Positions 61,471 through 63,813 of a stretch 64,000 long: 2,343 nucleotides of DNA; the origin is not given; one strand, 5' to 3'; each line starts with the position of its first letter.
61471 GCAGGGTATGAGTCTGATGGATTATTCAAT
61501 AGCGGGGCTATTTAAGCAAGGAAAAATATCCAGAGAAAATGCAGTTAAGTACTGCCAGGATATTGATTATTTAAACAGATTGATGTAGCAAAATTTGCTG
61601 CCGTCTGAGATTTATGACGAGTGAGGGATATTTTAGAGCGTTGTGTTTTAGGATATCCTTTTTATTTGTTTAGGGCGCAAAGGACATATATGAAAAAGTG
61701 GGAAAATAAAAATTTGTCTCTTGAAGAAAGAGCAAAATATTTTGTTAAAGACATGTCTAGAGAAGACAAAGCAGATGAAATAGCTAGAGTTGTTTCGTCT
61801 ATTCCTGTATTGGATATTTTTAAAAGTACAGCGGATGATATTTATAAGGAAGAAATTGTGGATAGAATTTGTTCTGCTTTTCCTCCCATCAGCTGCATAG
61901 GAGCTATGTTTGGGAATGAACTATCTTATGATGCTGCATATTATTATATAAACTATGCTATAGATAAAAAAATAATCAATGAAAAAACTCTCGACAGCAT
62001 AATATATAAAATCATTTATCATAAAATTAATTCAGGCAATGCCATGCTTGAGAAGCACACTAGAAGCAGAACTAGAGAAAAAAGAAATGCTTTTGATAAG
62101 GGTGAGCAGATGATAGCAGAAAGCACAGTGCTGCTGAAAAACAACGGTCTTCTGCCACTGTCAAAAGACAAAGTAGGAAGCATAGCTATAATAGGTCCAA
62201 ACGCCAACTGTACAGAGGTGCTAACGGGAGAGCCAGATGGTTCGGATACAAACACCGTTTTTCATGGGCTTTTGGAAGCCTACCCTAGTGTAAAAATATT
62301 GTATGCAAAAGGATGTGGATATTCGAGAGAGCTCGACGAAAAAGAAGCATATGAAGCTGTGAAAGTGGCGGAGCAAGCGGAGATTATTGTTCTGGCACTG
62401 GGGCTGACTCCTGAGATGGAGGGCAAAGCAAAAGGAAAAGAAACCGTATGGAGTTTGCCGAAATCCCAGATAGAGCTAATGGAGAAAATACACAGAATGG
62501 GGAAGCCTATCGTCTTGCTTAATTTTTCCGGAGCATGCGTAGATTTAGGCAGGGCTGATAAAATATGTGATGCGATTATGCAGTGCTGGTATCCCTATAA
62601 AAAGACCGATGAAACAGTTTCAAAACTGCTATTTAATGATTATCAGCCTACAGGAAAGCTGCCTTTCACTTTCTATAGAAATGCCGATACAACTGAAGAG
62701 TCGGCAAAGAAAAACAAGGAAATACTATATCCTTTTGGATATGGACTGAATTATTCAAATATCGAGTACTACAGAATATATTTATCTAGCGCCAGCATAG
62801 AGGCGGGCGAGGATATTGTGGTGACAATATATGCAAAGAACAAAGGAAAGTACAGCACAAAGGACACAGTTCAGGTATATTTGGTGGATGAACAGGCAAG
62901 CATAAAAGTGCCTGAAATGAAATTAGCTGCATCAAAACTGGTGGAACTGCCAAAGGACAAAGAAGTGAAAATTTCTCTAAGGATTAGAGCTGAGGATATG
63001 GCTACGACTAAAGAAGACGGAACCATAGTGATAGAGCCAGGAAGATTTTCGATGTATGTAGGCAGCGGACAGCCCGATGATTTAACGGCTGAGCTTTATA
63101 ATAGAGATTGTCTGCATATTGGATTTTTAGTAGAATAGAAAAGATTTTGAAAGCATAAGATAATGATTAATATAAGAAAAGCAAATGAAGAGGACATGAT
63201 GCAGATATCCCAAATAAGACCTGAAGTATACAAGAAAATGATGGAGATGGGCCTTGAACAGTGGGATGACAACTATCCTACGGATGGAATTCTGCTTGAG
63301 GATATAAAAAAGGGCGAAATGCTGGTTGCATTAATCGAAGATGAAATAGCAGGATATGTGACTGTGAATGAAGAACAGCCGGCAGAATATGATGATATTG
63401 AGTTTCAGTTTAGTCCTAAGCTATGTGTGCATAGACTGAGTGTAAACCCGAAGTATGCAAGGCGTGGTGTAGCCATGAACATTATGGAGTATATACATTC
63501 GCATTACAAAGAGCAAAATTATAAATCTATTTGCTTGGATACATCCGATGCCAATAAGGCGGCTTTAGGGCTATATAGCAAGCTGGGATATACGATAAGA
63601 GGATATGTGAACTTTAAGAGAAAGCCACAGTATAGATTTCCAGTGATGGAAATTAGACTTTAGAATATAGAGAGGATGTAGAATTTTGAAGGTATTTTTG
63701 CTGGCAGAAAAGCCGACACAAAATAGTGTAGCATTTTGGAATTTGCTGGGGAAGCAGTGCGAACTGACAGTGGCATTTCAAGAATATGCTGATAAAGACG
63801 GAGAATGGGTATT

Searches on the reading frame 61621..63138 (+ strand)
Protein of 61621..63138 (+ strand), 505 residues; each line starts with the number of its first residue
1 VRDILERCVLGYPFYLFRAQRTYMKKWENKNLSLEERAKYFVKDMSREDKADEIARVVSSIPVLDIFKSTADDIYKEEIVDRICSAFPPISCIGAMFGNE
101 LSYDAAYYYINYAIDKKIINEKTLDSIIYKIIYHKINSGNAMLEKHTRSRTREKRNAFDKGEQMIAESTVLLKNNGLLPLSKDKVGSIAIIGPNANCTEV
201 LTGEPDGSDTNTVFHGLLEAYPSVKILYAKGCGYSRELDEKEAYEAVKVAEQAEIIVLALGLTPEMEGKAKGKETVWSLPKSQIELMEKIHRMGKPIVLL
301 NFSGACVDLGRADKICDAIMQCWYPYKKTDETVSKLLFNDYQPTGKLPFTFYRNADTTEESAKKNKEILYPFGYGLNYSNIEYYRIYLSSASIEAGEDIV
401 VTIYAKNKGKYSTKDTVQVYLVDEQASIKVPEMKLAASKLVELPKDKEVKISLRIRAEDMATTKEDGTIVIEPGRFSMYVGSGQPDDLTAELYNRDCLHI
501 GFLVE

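Call 69: search_protein_families(library=pfam, proteins=[window:61621-63138:+], max_evalue=0.00001)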
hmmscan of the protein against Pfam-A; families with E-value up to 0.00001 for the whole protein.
window:61621-63138:+ (505 aa): 2 families
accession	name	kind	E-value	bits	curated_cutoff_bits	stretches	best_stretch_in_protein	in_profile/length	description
PF01915.27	Glyco_hydro_3_C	-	4.3e-36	125.2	31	1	169-378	1-200/200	Glycosyl hydrolase family 3 C-terminal domain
PF14310.12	Fn3-like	-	2.2e-10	40.9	25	1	416-482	2-69/71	Fibronectin type III-like domain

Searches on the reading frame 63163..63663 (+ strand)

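Call 69: search_protein_families(library=pfam, proteins=[window:63163-63663:+], max_evalue=0.00001)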
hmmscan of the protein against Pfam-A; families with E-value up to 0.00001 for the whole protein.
window:63163-63663:+ (166 aa): 4 families
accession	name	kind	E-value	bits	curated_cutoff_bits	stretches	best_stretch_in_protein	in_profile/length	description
PF00583.31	Acetyltransf_1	-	1.3e-13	51.7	20.7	1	23-143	5-116/116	Acetyltransferase (GNAT) family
PF13508.13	Acetyltransf_7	-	3.8e-11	43.6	27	1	50-144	2-83/84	Acetyltransferase (GNAT) domain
PF13673.13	Acetyltransf_10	-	1.3e-09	38.5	23.6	1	25-144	4-108/128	Acetyltransferase (GNAT) domain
PF13527.13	Acetyltransf_9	-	3.9e-08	33.8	25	1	3-145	1-126/127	Acetyltransferase (GNAT) domain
